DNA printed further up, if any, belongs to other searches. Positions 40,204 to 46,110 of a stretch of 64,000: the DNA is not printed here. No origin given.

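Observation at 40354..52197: Giant DUF4011-type helicase-nuclease apparently co-operonic with a complete type I R-M: candidate four-gene composite defence module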

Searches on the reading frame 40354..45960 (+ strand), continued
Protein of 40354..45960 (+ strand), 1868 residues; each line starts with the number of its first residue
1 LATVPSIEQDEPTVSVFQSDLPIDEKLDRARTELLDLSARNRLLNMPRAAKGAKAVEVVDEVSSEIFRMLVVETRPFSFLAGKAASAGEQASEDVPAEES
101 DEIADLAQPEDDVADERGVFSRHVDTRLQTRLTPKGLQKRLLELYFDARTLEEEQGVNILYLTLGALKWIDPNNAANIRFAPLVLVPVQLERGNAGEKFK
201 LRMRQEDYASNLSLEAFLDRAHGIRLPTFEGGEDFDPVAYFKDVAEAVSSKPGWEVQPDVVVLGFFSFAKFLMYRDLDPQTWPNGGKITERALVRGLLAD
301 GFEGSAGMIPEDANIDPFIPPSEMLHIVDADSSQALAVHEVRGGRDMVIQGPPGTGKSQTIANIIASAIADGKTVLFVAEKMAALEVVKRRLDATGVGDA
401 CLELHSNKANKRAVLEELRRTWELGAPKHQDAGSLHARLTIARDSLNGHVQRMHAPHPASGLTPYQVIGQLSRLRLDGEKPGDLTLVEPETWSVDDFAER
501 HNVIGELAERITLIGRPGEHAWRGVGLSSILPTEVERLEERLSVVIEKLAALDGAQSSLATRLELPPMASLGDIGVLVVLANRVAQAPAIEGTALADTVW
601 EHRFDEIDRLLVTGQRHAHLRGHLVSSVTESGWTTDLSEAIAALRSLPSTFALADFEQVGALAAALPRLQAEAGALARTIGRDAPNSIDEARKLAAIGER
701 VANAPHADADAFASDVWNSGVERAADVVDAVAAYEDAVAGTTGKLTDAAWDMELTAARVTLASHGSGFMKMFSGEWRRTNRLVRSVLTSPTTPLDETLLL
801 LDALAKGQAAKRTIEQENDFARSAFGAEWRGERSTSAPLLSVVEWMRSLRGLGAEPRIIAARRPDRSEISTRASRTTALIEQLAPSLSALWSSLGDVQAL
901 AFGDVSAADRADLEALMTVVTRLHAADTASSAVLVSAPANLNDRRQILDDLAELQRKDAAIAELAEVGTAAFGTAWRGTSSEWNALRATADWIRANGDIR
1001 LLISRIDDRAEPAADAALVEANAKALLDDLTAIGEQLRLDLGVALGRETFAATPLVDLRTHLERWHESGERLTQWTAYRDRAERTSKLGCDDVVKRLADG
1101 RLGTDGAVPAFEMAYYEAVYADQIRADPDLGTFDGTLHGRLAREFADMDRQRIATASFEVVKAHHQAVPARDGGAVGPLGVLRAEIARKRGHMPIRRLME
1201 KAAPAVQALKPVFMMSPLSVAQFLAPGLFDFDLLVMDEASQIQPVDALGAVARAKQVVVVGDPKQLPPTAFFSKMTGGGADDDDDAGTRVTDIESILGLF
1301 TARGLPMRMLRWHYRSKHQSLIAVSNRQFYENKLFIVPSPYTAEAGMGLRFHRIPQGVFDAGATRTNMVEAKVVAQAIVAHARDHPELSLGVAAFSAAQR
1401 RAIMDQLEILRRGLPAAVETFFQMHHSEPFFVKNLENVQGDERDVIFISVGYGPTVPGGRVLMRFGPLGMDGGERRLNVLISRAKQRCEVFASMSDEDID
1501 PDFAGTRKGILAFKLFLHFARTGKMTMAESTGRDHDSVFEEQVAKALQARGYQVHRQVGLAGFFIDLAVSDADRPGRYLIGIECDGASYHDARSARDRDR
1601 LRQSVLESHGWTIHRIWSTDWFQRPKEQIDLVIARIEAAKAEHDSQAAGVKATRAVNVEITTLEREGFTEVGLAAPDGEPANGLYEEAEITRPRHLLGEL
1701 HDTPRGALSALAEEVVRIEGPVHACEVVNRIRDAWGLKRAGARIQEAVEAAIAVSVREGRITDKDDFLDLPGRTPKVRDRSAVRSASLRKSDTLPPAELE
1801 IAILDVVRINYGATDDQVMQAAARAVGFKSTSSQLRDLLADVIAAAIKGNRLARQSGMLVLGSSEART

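Call 18: find_related_loci(query=A1, collection=genome_contigs, flank=10000)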
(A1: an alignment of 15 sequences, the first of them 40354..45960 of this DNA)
Query A1 (1868 aa) in genome_contigs; peptide patterns used: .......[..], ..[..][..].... (x = any residue, [..] = any of these).
599 stretches matched a pattern (row limit reached: there are more); 507 encode a relative of the query (tblastn E <= 1e-3); the best 80 are kept; 80 distinct loci.
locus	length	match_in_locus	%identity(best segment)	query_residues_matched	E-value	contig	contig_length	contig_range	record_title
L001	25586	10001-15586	95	1-1862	0e+0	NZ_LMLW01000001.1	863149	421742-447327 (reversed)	Sphingomonas sp. Leaf242 contig_1, whole genome shotgun sequence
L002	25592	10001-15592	78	1-1864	0e+0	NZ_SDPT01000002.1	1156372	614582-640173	Sphingomonas desiccabilis strain CP1D NODE_2_length_1156372_cov_67.323254, whole genome shotgun sequence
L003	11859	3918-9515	77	1-1866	0e+0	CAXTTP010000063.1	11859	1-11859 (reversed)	MAG TPA_asm: uncultured Sphingomonadaceae bacterium isolate public_SRR12240182_metawrap_bin.2 genome assembly, contig: p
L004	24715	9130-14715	69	1-1864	0e+0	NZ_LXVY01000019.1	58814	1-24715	Sphingomonas sp. TDK1 TDK1_contig_26, whole genome shotgun sequence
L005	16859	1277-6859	67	1-1861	0e+0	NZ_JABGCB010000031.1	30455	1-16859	Novosphingobium sp. SG751A Ga0365358_31, whole genome shotgun sequence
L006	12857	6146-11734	65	1-1864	0e+0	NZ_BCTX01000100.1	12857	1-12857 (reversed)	Novosphingobium naphthalenivorans NBRC 102051, whole genome shotgun sequence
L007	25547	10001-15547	65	7-1861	0e+0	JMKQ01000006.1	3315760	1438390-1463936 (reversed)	Methylocystis sp. LW5 K243DRAFT_scf7180000000031_quiver.6_C, whole genome shotgun sequence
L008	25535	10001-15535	63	16-1864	0e+0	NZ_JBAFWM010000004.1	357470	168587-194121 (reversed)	Xanthobacter sp. V4C-4 Contig004, whole genome shotgun sequence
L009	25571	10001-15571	64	1-1864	0e+0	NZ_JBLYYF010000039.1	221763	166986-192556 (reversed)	MAG: Qipengyuania sp. isolate DBSW3.bin10 k97_839503, whole genome shotgun sequence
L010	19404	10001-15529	65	14-1860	0e+0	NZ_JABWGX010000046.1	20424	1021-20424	Xanthobacter agilis strain LMG 16336 NODE_46_length_20424_cov_19.306322, whole genome shotgun sequence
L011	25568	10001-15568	60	10-1864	0e+0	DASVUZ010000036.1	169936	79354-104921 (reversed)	MAG TPA_asm: Allosphingosinicella sp. isolate SMAG_U3330 k141_259666, whole genome shotgun sequence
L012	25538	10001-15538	59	13-1862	0e+0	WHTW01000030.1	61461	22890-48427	MAG: Rhodospirillales bacterium isolate Dino_bin47 NODE_30_length_61461_cov_9.868172, whole genome shotgun sequence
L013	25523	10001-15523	57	14-1864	0e+0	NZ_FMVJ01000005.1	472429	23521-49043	Microvirga guangxiensis strain CGMCC 1.7666, whole genome shotgun sequence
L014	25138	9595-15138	55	15-1864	0e+0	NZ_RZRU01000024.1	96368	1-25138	Mesorhizobium sp. M7A.F.Ca.US.008.03.1.1 NODE_23_length_96368_cov_9.48549, whole genome shotgun sequence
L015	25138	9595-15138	55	15-1864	0e+0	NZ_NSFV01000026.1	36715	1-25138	Mesorhizobium sp. WSM4311 contig_26, whole genome shotgun sequence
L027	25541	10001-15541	57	15-1868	0e+0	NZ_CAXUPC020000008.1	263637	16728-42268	Bosea sp. LjRoot9 LJR009c8, whole genome shotgun sequence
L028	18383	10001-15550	56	6-1860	0e+0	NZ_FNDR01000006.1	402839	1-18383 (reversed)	Variovorax sp. OV700, whole genome shotgun sequence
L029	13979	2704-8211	55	12-1860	0e+0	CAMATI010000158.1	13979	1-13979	MAG: Asaia bogorensis isolate LH-05nov19-239 genome assembly, contig: LH-05nov19-C10095, whole genome shotgun sequence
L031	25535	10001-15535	52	20-1868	0e+0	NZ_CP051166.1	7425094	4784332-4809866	Massilia atriviolacea strain SOD chromosome, complete genome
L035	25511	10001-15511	50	15-1860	0e+0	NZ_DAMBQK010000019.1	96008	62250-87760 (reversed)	MAG: Atlantibacter sp. isolate CTOTU49159 NODE_34_length_96008_cov_7.020302, whole genome shotgun sequence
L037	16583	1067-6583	51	15-1860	0e+0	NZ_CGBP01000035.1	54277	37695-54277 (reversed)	Yersinia similis strain Y228, whole genome shotgun sequence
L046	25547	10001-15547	55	11-1860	0e+0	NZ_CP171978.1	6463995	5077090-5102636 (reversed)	Variovorax sp. UC74_104 chromosome, complete genome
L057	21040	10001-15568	66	1-1860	0e+0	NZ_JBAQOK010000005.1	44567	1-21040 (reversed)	MAG: Sphingobium sp. isolate MFD03279_ilm_asm_bin12 k127_133394, whole genome shotgun sequence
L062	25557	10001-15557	54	15-1868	0e+0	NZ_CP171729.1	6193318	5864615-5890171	Mesorhizobium sp. AaZ16 chromosome, complete genome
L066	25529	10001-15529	50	15-1860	0e+0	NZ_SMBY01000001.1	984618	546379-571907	Samsonia erythrinae strain DSM 16730 Ga0244673_101, whole genome shotgun sequence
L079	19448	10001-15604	78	1-1868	0e+0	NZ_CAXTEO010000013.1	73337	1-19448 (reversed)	MAG: uncultured Sphingomonas sp. isolate private_GTX0163_metawrap_bin.15 private_GTX0163_metawrap_bin.15_13, whole genom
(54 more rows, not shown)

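Call 19: find_encoding_contigs(protein=P0001, flank=10000, max_places=6)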
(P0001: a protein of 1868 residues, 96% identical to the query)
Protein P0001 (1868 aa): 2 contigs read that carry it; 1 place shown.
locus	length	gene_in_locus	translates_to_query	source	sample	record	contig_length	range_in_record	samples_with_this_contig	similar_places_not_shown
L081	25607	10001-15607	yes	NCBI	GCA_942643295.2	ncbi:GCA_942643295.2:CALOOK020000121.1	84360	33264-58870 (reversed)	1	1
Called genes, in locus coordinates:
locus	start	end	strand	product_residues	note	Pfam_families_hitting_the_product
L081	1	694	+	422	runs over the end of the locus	PF00817:IMS, PF11799:IMS_C, PF13438:DUF4113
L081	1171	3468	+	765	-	-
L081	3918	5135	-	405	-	PF13091:PLDc_2 (weak)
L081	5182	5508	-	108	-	-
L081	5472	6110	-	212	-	-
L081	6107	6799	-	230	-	PF13391:HNH_2 (weak)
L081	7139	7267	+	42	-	-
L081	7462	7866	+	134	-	-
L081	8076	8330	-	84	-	-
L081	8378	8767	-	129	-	PF20274:cREC_REC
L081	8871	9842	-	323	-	PF10134:RPA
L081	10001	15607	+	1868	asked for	PF13195:DUF4011, PF13086:AAA_11 (weak), PF13245:AAA_19 (faint), PF13604:AAA_30 (weak), PF13086:AAA_11, PF13087:AAA_12, PF18741:MTES_1575, PF11784:DUF3320, +1 more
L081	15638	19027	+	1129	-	PF13643:DUF4145 (weak), PF04313:HSDR_N (faint), PF00270:DEAD (weak), PF04851:ResIII, PF18766:SWI2_SNF2, PF00271:Helicase_C (weak), PF08463:EcoEI_R_C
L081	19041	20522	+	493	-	PF12161:HsdM_N (weak), PF02384:N6_Mtase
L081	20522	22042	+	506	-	PF01420:Methylase_S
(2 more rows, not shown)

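Call 22: find_encoding_contigs(protein=P0002, flank=10000, max_places=4)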
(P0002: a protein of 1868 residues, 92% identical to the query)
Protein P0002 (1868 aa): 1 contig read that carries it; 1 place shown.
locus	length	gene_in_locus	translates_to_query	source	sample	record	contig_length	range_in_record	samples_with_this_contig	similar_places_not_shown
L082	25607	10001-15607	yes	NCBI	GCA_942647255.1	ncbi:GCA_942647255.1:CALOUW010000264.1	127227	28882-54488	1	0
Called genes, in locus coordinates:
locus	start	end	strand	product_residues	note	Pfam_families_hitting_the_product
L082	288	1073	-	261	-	PF00589:Phage_integrase (faint)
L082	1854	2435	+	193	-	PF13560:HTH_31 (faint)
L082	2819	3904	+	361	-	-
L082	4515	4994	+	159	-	PF04960:Glutaminase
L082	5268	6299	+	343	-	-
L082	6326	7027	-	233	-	PF00702:Hydrolase, PF13419:HAD_2 (weak), PF13242:Hydrolase_like (weak)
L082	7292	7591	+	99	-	-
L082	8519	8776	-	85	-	-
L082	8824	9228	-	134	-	PF20274:cREC_REC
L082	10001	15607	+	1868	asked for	PF13195:DUF4011, PF13086:AAA_11 (weak), PF13245:AAA_19 (faint), PF13604:AAA_30 (weak), PF13086:AAA_11, PF13087:AAA_12, PF18741:MTES_1575, PF11784:DUF3320, +1 more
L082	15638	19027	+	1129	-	PF00270:DEAD (weak), PF04851:ResIII, PF18766:SWI2_SNF2, PF00271:Helicase_C (weak), PF08463:EcoEI_R_C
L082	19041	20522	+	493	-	PF12161:HsdM_N (weak), PF02384:N6_Mtase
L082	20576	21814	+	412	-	PF01420:Methylase_S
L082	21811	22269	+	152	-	-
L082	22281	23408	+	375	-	-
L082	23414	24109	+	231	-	-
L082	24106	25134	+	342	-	-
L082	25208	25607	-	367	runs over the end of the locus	-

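Call 23: find_encoding_contigs(protein=P0005, flank=10000, max_places=4)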
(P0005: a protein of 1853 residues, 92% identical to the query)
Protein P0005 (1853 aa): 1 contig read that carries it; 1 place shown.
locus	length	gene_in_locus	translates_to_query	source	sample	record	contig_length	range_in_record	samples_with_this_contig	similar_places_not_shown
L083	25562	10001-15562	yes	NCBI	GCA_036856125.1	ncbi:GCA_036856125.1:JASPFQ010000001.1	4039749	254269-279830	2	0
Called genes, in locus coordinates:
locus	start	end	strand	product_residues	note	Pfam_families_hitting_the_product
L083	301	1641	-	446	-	PF00589:Phage_integrase (faint)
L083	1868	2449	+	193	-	PF13560:HTH_31 (faint)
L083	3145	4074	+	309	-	-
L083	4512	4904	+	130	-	PF04960:Glutaminase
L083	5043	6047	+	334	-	-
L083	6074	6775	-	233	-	PF00702:Hydrolase, PF13419:HAD_2 (weak), PF13242:Hydrolase_like (weak)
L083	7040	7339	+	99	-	-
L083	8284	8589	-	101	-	-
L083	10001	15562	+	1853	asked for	PF13195:DUF4011, PF13086:AAA_11 (weak), PF13245:AAA_19 (faint), PF13604:AAA_30 (faint), PF13086:AAA_11, PF13087:AAA_12, PF18741:MTES_1575, PF11784:DUF3320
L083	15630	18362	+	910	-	PF00270:DEAD, PF04851:ResIII, PF18766:SWI2_SNF2, PF08463:EcoEI_R_C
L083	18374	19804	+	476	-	PF01420:Methylase_S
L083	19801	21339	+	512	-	PF12161:HsdM_N (faint), PF02384:N6_Mtase, PF01170:UPF0020, PF07669:Eco57I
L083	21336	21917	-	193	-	PF10117:McrBC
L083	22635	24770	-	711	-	PF28530:DUF8426, PF07728:AAA_5, PF28529:McrB_lid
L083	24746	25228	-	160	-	-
